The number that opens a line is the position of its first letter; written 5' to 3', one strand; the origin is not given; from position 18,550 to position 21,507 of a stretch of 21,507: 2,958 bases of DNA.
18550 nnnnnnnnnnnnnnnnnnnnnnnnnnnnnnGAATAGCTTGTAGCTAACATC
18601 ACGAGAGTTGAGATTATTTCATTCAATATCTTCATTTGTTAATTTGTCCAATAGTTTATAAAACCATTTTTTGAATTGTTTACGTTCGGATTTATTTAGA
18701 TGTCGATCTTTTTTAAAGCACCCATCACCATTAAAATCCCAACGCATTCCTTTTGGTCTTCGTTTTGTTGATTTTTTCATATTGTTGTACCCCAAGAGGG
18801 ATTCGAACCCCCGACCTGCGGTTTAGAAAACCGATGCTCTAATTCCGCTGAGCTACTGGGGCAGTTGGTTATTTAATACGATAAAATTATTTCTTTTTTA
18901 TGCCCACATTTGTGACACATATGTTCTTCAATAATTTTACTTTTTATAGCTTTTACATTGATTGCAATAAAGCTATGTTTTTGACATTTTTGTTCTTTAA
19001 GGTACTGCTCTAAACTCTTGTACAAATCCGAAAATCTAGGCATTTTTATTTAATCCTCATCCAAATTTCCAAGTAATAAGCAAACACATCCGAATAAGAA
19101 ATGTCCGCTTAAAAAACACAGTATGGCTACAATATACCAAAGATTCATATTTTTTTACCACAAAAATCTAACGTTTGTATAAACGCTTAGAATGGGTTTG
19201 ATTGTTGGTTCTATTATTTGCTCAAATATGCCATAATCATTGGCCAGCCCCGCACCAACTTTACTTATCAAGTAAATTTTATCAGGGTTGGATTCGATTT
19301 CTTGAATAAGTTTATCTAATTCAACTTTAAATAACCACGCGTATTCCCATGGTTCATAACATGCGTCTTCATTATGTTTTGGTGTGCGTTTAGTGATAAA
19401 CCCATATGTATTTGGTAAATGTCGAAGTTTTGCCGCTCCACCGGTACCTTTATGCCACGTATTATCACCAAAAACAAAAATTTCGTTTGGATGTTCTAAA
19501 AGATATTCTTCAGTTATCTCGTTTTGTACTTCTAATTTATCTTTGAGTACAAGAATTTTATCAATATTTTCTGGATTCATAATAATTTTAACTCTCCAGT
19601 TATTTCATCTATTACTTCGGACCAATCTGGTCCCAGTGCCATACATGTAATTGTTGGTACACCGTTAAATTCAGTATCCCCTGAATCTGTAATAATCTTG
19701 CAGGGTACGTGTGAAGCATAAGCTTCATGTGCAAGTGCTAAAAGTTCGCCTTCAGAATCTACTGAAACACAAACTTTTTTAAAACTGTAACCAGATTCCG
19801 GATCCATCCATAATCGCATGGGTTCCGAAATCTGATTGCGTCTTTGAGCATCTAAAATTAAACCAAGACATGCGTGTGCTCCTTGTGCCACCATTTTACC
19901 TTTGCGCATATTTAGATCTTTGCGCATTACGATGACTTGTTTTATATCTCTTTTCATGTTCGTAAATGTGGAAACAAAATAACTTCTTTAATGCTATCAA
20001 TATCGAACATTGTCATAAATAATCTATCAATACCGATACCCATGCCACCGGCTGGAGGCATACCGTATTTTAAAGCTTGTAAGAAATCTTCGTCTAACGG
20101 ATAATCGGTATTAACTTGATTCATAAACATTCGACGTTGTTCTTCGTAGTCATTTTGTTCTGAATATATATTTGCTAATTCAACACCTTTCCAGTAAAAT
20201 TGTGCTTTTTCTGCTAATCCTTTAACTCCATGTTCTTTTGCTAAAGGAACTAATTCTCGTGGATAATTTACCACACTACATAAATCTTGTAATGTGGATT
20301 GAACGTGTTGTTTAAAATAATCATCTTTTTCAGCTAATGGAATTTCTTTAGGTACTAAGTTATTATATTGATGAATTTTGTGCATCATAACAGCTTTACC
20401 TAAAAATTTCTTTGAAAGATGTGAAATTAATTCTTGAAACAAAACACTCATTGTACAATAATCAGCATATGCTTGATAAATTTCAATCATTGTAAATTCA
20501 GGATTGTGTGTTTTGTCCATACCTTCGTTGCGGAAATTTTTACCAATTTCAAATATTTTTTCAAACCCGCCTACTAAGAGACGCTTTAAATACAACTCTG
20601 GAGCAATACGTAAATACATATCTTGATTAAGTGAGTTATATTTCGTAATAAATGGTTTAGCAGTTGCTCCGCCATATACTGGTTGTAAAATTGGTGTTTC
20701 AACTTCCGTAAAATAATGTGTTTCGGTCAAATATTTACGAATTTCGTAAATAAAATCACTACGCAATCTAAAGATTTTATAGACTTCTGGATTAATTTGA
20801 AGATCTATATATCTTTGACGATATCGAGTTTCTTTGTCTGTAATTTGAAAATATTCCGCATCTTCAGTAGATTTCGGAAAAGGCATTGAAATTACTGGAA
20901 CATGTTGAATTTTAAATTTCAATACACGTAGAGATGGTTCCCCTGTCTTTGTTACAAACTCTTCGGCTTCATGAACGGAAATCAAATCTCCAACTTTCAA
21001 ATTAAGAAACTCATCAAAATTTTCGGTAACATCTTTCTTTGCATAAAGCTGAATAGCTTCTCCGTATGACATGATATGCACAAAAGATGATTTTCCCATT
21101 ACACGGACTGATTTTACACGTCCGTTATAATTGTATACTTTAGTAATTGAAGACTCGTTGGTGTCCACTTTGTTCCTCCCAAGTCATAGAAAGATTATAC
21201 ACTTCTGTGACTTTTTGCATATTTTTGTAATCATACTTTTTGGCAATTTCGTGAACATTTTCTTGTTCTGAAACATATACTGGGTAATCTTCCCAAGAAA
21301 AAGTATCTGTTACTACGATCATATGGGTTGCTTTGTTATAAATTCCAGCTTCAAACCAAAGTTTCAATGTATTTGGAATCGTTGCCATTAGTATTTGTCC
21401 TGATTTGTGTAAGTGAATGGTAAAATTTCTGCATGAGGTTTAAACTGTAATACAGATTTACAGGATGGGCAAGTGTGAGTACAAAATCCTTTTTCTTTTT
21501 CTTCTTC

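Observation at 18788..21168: Translation module: class II LysRS, PTH2 peptidyl-tRNA hydrolase and tRNA-Arg in a row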

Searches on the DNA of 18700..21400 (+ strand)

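Call 9: search_dna_similar(query=window:18700-21400:+, collection=phages, mode=near, max_rows=20)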
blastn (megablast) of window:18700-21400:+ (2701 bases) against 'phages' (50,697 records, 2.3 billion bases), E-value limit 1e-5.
No match.

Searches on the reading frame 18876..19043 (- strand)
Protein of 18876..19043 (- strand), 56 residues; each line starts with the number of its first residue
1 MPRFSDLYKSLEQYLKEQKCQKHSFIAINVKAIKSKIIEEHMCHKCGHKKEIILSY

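Call 5: search_protein_families(library=pfam, proteins=[window:18876-19043:-], max_evalue=0.01)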
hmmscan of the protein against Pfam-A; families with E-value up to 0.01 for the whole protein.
window:18876-19043:- (56 aa): 0 families

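Call 7: search_protein_families(library=ncbifam, proteins=[window:18876-19043:-], max_evalue=0.01)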
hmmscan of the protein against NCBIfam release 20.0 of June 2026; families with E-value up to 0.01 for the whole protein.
window:18876-19043:- (56 aa): 0 families

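Call 8: search_protein_families(library=phrogs, proteins=[window:18876-19043:-], max_evalue=0.01)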
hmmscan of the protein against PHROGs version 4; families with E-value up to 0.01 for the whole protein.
window:18876-19043:- (56 aa): 1 family
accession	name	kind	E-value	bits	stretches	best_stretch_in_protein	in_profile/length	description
phrog_13203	-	unknown function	0.006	17.7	1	5-42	45-81/164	-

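Call 90: search_protein_families(library=padloc, proteins=[window:18876-19043:-], max_evalue=0.001)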
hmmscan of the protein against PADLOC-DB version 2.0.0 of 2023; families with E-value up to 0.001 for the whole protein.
window:18876-19043:- (56 aa): 0 families
